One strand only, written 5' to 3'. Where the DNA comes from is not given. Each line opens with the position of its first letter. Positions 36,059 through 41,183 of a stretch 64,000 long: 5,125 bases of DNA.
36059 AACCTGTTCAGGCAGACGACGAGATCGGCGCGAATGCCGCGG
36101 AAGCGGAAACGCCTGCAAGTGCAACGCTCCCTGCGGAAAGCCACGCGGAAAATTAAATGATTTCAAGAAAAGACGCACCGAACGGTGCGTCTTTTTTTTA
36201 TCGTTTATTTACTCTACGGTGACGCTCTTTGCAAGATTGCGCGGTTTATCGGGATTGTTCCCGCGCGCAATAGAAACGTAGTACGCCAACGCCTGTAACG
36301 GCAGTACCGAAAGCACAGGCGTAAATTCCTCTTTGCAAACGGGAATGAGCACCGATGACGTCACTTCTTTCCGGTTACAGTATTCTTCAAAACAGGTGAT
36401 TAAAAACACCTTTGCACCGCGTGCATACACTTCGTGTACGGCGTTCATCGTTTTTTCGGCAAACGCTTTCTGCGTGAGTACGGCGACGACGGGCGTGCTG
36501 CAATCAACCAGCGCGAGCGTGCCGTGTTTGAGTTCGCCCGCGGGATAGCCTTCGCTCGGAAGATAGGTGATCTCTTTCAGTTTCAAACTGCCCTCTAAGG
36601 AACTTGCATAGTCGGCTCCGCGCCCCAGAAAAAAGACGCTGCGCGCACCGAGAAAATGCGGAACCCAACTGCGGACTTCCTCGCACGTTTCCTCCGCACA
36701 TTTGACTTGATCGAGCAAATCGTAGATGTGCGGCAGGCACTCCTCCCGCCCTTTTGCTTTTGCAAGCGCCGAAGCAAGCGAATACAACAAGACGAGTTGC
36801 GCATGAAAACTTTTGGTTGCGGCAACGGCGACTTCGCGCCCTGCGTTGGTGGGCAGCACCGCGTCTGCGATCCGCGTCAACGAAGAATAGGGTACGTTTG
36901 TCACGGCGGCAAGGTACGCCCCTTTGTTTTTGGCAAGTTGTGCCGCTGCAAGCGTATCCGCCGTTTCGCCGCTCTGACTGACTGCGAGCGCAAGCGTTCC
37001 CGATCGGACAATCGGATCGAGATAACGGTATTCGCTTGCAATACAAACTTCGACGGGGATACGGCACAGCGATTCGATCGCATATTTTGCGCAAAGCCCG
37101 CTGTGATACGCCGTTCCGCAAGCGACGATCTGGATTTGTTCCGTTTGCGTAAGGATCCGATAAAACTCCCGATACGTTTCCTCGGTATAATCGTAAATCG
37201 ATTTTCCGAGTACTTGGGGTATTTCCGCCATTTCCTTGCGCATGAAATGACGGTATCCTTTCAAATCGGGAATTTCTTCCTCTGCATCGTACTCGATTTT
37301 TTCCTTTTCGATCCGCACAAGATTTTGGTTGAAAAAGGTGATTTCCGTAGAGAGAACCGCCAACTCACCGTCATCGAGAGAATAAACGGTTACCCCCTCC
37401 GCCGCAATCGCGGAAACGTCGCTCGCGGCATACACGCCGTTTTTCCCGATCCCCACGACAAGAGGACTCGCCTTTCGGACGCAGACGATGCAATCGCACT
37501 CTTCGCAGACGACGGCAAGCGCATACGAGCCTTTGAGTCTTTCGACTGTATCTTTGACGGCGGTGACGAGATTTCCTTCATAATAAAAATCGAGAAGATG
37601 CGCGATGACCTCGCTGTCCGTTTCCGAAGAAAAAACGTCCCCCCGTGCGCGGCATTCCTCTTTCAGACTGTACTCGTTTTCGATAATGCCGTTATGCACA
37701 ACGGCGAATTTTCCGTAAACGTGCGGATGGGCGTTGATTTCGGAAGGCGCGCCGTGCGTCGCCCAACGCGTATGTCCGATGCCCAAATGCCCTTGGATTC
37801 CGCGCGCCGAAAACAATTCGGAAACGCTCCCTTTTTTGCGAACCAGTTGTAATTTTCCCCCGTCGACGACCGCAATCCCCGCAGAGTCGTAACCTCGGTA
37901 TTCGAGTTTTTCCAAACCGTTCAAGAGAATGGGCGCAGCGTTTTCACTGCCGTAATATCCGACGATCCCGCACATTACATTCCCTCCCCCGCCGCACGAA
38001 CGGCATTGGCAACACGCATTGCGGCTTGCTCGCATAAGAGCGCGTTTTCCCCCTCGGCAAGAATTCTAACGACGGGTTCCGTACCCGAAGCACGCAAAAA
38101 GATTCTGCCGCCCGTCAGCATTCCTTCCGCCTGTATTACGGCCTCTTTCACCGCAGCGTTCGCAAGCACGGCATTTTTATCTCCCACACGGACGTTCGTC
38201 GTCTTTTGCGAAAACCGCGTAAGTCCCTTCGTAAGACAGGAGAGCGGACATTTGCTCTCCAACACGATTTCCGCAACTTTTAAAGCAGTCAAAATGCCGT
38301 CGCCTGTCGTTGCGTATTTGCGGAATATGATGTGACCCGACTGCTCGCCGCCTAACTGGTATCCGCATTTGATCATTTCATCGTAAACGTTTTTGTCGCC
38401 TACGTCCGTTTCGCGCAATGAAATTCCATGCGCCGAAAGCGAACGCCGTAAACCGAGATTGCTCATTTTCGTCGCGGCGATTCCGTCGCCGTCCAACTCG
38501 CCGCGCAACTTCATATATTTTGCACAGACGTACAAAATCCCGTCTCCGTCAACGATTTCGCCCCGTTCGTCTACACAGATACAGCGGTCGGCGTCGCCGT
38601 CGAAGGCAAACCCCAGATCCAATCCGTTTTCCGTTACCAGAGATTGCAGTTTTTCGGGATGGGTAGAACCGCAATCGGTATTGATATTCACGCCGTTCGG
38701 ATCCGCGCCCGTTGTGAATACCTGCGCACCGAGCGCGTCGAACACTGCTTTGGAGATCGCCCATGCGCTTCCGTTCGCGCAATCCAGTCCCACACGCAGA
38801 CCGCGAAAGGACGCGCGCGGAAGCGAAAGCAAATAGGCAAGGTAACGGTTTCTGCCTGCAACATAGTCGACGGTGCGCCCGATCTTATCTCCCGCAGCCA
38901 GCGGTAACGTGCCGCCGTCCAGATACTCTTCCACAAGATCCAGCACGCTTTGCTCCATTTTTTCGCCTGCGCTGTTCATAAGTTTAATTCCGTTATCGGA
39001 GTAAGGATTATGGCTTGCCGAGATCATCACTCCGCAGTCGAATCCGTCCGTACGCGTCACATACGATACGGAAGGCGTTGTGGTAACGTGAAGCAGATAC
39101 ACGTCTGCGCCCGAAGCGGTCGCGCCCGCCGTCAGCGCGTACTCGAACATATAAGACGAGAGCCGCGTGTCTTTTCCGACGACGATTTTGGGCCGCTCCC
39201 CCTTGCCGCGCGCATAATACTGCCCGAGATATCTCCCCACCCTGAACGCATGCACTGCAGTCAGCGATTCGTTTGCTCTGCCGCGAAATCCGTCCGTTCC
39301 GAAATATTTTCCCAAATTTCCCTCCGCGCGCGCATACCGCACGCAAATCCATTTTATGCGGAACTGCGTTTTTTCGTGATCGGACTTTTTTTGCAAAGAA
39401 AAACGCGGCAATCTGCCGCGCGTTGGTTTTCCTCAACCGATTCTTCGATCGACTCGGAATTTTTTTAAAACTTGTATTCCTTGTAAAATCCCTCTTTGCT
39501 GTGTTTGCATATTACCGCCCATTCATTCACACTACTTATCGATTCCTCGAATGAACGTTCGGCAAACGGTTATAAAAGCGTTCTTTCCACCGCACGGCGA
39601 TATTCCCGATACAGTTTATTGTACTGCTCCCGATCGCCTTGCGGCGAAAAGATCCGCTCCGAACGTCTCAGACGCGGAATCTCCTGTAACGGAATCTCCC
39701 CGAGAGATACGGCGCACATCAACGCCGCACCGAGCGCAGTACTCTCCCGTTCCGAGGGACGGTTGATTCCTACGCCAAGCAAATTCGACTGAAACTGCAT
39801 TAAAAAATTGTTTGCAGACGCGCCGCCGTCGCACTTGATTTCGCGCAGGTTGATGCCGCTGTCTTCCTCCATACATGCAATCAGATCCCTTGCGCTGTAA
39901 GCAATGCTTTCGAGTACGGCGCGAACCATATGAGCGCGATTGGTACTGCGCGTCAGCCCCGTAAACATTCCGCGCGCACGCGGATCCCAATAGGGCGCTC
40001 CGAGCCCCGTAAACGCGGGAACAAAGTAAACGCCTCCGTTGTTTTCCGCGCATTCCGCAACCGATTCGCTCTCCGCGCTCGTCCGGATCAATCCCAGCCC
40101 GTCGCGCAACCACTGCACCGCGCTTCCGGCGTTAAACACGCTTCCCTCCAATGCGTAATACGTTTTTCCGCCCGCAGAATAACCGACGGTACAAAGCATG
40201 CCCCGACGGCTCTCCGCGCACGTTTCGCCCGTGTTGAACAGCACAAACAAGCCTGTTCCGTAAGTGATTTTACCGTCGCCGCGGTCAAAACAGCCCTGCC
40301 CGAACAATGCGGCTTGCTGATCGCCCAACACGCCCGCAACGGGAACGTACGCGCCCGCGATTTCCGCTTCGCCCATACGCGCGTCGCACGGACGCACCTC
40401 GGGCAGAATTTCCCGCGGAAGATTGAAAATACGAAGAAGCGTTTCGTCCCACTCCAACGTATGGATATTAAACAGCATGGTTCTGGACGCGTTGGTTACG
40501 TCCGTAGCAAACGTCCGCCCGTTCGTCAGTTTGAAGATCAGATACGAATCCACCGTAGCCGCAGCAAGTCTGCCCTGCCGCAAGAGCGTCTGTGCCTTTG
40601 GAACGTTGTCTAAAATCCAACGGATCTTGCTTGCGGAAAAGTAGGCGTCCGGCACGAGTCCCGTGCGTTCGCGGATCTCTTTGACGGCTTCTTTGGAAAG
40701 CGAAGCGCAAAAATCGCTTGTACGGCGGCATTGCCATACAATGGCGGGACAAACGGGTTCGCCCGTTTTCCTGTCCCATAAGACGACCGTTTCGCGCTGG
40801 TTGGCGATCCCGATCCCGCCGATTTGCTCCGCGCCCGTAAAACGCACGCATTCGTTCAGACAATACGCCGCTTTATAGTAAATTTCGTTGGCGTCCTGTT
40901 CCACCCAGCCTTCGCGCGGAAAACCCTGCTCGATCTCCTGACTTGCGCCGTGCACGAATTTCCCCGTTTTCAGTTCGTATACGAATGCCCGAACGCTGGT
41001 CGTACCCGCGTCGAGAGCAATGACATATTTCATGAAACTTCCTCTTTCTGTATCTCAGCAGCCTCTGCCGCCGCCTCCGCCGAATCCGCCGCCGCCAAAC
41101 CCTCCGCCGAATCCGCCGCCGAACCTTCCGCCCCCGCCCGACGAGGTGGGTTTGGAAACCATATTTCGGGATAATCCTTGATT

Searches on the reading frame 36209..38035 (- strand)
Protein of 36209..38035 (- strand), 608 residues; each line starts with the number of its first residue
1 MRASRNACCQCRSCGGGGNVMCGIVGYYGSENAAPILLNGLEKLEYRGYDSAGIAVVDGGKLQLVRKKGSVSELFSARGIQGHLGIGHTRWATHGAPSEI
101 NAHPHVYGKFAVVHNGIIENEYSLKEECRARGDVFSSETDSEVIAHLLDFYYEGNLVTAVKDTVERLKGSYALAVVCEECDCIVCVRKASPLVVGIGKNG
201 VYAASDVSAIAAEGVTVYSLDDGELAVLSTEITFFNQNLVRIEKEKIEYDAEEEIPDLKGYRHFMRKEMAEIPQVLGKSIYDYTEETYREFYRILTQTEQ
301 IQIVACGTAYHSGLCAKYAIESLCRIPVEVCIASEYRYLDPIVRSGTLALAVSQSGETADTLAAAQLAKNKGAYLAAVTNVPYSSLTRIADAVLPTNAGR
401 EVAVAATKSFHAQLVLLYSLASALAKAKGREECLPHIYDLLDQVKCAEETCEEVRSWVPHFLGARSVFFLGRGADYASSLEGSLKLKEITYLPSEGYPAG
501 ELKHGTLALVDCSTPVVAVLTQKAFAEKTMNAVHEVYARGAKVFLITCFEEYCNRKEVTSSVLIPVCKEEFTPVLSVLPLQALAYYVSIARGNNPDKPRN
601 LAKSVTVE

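Call 34: search_protein_families(library=pfam, proteins=[window:36209-38035:-], max_evalue=0.00001)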
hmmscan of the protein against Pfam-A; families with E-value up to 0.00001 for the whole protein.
window:36209-38035:- (608 aa): 3 families
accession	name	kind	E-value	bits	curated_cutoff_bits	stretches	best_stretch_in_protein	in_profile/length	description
PF01380.27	SIS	-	1.3e-46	158.1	25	2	295-422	2-130/131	SIS domain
PF13522.11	GATase_6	-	4.6e-19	69.2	27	1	81-206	9-130/130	Glutamine amidotransferase domain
PF13537.11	GATase_7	-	5.3e-14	52.7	25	1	104-211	15-122/123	Glutamine amidotransferase domain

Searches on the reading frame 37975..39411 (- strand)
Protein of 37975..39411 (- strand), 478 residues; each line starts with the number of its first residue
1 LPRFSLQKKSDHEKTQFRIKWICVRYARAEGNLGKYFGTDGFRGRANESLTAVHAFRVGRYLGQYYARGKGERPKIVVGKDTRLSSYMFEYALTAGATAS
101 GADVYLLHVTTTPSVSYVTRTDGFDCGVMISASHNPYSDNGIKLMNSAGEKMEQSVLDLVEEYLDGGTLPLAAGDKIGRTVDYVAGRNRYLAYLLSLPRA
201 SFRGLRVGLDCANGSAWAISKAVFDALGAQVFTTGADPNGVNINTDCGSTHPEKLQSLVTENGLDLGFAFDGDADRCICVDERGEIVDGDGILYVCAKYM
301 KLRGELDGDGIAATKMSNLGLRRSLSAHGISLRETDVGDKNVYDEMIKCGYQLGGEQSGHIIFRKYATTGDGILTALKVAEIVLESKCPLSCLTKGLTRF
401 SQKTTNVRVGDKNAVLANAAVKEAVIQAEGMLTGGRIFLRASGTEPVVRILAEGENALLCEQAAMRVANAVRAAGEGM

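Call 34: search_protein_families(library=pfam, proteins=[window:37975-39411:-], max_evalue=0.00001)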
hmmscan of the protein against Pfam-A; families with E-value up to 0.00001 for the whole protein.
window:37975-39411:- (478 aa): 4 families
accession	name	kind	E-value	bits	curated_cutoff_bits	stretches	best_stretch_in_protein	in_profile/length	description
PF02878.22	PGM_PMM_I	-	2.1e-38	131.6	22.5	1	35-164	2-131/138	Phosphoglucomutase/phosphomannomutase, alpha/beta/alpha domain I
PF02880.22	PGM_PMM_III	-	3.9e-32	111.2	20.7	1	288-396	1-110/115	Phosphoglucomutase/phosphomannomutase, alpha/beta/alpha domain III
PF02879.22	PGM_PMM_II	-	1.6e-13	51.5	29.3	1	200-284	16-103/103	Phosphoglucomutase/phosphomannomutase, alpha/beta/alpha domain II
PF00408.26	PGM_PMM_IV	-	4e-12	46.5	23.1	1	405-469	2-67/68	Phosphoglucomutase/phosphomannomutase, C-terminal domain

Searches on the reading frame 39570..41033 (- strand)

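Call 34: search_protein_families(library=pfam, proteins=[window:39570-41033:-], max_evalue=0.00001)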
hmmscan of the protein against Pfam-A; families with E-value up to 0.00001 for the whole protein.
window:39570-41033:- (487 aa): 2 families
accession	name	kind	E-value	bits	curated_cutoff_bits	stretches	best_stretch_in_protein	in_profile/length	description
PF00370.27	FGGY_N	-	1.2e-66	225.3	28.8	1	3-245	1-245/245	FGGY family of carbohydrate kinases, N-terminal domain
PF02782.22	FGGY_C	-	5.6e-46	157.3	27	1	255-443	2-197/198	FGGY family of carbohydrate kinases, C-terminal domain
